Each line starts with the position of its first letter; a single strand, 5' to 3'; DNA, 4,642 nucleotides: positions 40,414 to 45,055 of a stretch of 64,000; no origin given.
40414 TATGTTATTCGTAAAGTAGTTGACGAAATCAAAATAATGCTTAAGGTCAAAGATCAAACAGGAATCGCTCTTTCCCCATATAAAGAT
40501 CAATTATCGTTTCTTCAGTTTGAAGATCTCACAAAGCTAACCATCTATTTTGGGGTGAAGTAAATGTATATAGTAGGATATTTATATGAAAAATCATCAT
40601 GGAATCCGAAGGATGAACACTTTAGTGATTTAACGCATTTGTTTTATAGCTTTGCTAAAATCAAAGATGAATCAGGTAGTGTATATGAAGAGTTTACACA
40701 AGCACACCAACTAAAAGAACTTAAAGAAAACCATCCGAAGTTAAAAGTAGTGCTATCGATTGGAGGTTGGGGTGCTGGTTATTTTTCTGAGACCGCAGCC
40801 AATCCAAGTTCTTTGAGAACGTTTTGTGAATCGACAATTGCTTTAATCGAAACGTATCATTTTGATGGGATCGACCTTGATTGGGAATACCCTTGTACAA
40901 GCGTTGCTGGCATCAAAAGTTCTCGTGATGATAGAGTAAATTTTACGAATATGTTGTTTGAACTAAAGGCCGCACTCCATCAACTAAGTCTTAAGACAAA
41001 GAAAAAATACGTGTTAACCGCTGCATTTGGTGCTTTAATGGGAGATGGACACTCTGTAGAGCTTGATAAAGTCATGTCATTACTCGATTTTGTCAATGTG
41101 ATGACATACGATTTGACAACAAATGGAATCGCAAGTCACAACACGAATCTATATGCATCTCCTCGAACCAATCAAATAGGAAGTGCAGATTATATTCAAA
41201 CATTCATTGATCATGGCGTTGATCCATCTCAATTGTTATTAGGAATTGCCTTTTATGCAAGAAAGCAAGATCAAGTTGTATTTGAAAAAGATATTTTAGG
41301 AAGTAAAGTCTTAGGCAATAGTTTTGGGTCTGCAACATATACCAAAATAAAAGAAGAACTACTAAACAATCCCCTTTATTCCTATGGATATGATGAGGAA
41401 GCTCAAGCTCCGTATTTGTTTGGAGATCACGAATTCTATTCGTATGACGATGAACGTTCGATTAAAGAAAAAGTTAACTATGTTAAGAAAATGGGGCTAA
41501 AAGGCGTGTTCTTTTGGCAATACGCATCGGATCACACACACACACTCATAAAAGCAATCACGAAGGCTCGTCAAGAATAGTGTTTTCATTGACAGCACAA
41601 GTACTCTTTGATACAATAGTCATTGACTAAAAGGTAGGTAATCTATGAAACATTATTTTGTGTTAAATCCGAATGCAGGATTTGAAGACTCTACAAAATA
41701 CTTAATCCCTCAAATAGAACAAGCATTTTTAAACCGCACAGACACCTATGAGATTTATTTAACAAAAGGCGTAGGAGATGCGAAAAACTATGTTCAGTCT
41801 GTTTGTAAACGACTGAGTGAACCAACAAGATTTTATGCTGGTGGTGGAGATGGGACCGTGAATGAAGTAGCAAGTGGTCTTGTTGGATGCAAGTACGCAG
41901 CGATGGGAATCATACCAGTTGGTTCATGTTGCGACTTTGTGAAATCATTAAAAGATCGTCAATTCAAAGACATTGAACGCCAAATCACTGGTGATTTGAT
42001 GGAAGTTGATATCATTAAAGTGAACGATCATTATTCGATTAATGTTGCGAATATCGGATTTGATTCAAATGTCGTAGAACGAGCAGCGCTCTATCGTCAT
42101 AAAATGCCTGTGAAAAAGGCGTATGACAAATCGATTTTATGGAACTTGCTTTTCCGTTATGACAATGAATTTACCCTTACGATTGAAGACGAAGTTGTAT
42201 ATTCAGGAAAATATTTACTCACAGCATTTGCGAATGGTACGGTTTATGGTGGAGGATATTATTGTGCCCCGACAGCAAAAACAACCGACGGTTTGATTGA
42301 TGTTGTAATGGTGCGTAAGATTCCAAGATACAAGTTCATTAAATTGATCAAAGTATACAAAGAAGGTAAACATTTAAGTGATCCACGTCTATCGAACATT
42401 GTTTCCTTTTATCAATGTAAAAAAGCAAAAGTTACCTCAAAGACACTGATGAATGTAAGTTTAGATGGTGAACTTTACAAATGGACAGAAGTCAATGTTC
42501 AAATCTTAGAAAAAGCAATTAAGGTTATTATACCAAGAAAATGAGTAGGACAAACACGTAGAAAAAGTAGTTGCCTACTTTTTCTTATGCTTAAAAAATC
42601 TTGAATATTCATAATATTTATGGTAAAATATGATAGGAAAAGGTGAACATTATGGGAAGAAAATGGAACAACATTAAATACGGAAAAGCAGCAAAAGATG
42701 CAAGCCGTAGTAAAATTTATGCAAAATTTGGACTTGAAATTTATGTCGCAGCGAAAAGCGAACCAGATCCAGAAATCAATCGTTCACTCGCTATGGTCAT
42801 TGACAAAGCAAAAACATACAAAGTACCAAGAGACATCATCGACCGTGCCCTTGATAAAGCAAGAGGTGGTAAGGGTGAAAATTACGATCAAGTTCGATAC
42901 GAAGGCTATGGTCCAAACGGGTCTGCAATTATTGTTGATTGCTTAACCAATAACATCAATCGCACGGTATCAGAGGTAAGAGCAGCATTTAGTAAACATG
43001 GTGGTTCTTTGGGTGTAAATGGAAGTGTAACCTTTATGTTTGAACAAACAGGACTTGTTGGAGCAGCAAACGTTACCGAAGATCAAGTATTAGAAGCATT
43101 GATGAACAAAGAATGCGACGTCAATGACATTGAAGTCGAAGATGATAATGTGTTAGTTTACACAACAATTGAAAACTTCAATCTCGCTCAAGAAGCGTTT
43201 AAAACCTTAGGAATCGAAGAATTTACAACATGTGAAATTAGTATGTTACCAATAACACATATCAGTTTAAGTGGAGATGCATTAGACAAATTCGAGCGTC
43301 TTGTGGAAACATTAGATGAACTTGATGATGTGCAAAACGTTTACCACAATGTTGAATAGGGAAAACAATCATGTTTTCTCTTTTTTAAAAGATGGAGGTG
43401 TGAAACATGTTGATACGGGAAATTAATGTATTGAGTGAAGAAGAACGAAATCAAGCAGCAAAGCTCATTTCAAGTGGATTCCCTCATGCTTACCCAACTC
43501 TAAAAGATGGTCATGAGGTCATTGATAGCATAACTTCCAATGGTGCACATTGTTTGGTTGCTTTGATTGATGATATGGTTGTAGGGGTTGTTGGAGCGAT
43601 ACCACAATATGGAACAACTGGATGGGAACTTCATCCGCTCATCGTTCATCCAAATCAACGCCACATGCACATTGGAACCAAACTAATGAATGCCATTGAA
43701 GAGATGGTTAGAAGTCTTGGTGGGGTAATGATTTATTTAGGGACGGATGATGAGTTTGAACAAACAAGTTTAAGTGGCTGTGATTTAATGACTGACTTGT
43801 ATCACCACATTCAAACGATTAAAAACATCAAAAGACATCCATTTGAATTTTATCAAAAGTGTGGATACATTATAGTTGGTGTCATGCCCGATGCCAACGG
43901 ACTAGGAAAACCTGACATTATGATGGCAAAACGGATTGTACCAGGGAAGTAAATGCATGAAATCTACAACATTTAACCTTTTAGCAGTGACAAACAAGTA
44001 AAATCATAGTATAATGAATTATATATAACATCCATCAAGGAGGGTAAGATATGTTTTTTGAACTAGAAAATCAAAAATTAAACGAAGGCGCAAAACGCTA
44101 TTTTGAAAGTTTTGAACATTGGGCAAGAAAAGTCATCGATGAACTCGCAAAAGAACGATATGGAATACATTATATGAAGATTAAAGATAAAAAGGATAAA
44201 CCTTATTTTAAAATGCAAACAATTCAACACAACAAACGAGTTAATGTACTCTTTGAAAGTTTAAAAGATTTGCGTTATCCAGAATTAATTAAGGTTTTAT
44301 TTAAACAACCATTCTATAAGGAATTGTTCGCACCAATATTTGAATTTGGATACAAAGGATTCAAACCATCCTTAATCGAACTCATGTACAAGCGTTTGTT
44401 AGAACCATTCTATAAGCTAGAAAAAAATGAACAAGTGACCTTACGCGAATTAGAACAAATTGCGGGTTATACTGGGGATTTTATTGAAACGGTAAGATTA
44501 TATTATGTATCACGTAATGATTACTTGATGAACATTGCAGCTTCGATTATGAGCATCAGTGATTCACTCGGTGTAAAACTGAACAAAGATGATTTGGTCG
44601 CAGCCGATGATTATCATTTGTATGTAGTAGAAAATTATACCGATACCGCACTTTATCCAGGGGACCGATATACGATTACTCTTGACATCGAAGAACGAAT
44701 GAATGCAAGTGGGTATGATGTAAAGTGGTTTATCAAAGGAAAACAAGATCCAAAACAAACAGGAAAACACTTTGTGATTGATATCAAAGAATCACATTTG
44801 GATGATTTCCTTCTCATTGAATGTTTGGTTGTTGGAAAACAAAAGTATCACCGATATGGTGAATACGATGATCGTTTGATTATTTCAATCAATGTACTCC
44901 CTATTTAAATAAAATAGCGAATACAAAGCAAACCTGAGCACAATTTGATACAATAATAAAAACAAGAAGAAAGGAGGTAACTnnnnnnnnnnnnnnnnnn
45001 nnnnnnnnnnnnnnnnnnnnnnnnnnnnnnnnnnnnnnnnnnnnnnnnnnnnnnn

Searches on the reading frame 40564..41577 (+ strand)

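Call 69: search_protein_families(library=pfam, proteins=[window:40564-41577:+], max_evalue=0.00001)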
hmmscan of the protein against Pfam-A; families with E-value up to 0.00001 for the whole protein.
window:40564-41577:+ (338 aa): 1 family
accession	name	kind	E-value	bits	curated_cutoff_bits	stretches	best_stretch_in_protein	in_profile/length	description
PF00704.34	Glyco_hydro_18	-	3.7e-70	237.5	29.6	1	3-323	2-317/317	Glycosyl hydrolases family 18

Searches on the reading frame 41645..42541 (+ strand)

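Call 69: search_protein_families(library=pfam, proteins=[window:41645-42541:+], max_evalue=0.00001)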
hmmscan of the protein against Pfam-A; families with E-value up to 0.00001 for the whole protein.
window:41645-42541:+ (299 aa): 2 families
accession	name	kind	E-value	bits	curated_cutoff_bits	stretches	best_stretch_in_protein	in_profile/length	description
PF19279.4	YegS_C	-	3.7e-20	72.7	27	1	136-295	4-157/158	YegS C-terminal NAD kinase beta sandwich-like domain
PF00781.29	DAGK_cat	-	1e-18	67.5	23.6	1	4-126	3-125/125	Diacylglycerol kinase catalytic domain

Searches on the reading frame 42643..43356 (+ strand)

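Call 69: search_protein_families(library=pfam, proteins=[window:42643-43356:+], max_evalue=0.00001)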
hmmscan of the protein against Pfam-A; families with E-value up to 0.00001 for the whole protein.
window:42643-43356:+ (238 aa): 2 families
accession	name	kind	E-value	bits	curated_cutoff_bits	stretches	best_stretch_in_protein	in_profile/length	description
PF01709.26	Transcrip_reg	-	1.2e-50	171.9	27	1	81-237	1-160/160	TACO1/YebC second and third domain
PF20772.2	TACO1_YebC_N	-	4e-25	88.5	36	1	6-75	1-72/73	TACO1/YebC protein N-terminal domain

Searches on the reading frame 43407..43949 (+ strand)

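Call 69: search_protein_families(library=pfam, proteins=[window:43407-43949:+], max_evalue=0.00001)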
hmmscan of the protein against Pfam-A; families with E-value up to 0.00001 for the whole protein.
window:43407-43949:+ (181 aa): 3 families
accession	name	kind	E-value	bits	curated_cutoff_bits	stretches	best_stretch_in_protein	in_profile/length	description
PF00583.31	Acetyltransf_1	-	5.9e-13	49.6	20.7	1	22-116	9-103/116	Acetyltransferase (GNAT) family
PF13508.13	Acetyltransf_7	-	1.4e-10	41.8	27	1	46-155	2-83/84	Acetyltransferase (GNAT) domain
PF13673.13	Acetyltransf_10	-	8.4e-06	26.2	23.6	0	41-102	25-81/128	Acetyltransferase (GNAT) domain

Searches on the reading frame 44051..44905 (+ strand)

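Call 4: search_protein_families(library=pfam, proteins=[window:44051-44905:+], max_evalue=1)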
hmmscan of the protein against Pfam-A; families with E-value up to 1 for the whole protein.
window:44051-44905:+ (285 aa): 1 family
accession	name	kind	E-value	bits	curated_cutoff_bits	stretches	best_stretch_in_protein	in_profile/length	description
PF24943.1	Fn3_Dep-1_2nd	-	0.21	11.9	27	1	32-72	28-68/97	Dep-1 second Fn3-like domain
